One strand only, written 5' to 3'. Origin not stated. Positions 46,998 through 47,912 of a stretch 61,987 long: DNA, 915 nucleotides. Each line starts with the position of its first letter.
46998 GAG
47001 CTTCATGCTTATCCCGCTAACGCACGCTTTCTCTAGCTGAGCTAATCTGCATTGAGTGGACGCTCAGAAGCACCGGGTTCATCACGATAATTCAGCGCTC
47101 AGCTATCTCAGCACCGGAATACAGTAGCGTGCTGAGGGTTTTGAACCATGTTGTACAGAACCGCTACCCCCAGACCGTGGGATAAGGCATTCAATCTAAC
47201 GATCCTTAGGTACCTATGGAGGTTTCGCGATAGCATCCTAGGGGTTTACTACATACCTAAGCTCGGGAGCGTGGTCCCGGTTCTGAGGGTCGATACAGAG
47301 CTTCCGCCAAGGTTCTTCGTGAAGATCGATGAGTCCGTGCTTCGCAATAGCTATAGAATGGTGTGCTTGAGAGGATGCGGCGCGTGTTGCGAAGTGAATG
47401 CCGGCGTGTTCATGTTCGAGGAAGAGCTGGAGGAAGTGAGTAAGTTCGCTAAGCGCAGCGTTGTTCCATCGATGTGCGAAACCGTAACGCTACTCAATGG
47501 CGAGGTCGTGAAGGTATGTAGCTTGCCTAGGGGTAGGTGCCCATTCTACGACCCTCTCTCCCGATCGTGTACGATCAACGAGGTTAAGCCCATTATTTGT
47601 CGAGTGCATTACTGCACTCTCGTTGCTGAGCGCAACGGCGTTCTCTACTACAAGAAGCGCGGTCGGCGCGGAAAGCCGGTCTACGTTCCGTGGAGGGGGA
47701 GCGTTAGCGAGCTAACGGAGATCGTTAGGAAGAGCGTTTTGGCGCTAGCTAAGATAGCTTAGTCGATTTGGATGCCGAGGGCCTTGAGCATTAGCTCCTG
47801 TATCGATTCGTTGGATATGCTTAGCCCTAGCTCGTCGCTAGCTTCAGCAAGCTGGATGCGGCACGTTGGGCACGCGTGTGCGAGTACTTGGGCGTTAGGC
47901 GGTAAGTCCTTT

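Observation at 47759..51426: Lipoyl-carrier (GcvH-like) gene translationally coupled to a soluble TfrAB-type thiol:fumarate-reductase-like enzyme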

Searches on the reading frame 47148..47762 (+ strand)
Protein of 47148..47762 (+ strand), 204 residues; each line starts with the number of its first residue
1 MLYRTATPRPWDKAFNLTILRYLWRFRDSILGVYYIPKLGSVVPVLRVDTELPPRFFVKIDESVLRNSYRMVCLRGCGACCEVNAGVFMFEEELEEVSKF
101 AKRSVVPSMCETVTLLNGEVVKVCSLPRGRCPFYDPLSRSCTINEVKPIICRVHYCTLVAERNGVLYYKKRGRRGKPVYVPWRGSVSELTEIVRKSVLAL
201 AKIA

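Call 5: search_protein_families(library=pfam, proteins=[window:47148-47762:+], max_evalue=0.01)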
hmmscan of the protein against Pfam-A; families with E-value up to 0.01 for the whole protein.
window:47148-47762:+ (204 aa): 1 family
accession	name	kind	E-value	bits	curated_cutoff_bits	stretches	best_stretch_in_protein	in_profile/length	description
PF03692.20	CxxCxxCC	-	1.7e-06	29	23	1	73-154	2-69/85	Putative zinc- or iron-chelating domain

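Call 60: search_protein_families(library=ncbifam, proteins=[window:47148-47762:+], max_evalue=0.000001)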
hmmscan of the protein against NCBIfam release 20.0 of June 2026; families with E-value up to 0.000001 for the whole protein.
window:47148-47762:+ (204 aa): 0 families
